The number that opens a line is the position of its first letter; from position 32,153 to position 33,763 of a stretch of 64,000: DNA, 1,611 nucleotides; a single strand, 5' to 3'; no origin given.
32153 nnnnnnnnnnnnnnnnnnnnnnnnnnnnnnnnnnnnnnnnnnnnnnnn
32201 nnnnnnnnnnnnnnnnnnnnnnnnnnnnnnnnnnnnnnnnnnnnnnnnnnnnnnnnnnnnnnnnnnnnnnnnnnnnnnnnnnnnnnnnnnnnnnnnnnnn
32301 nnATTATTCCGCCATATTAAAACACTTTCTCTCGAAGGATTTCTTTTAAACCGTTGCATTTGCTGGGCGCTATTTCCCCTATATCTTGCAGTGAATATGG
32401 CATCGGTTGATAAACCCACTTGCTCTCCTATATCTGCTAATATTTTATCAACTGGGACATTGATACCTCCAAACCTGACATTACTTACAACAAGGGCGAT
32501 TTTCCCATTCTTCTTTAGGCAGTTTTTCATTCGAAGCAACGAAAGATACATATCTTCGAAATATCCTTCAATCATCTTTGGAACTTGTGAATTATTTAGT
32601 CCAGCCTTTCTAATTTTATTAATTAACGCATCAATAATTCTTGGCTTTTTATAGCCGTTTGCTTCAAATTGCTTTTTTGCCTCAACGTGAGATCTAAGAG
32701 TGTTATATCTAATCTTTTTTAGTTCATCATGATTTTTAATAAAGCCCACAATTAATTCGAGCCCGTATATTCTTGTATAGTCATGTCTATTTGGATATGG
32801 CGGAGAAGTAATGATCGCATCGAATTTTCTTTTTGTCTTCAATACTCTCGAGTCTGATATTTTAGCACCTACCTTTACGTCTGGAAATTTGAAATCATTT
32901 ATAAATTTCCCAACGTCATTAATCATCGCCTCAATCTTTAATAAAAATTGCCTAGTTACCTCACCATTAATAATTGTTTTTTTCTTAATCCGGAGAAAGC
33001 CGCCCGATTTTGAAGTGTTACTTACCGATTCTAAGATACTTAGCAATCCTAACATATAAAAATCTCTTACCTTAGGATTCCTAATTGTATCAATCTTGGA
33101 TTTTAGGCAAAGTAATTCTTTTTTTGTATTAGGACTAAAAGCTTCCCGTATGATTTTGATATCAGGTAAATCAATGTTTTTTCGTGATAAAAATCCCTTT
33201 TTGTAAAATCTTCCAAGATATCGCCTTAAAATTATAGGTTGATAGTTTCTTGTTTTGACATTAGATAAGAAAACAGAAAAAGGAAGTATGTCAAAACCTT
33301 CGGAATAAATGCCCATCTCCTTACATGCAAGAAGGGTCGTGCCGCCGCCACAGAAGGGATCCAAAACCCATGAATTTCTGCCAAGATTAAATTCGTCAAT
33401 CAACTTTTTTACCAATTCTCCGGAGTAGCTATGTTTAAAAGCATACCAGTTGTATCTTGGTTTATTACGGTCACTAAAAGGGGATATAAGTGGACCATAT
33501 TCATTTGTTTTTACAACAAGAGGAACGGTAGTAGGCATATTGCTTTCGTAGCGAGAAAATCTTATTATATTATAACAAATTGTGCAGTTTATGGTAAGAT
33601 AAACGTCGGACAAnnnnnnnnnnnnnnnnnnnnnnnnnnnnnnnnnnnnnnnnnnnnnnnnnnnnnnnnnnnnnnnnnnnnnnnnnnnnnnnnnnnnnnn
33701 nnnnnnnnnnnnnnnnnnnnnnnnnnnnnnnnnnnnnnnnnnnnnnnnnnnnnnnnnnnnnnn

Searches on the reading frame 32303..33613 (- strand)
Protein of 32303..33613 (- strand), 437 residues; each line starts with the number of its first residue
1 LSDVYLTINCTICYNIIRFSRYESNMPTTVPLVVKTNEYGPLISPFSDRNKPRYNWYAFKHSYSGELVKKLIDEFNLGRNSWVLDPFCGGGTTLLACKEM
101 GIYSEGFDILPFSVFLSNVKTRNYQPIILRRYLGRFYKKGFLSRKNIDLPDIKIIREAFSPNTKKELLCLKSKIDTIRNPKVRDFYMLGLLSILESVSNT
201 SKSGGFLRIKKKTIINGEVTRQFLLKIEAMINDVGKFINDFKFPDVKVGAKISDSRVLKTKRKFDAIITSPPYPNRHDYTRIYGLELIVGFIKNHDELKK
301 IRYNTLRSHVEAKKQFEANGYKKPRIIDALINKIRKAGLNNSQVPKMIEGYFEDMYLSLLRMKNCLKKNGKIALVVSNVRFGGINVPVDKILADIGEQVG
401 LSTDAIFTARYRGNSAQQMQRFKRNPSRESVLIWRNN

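Call 95: search_protein_families(library=pfam, proteins=[window:32303-33613:-], max_evalue=0.001)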
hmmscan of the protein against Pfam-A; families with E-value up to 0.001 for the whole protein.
window:32303-33613:- (437 aa): 3 families
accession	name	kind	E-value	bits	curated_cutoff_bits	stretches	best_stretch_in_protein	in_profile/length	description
PF01555.25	N6_N4_Mtase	-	6.8e-12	46.2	26.7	1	48-109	151-211/221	DNA methylase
PF07669.17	Eco57I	-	0.00055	20.5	25.3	0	215-279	34-90/171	Eco57I restriction-modification methylase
PF01170.24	UPF0020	-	0.00067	19.9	22.3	0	81-95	30-44/197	RMKL-like, methyltransferase domain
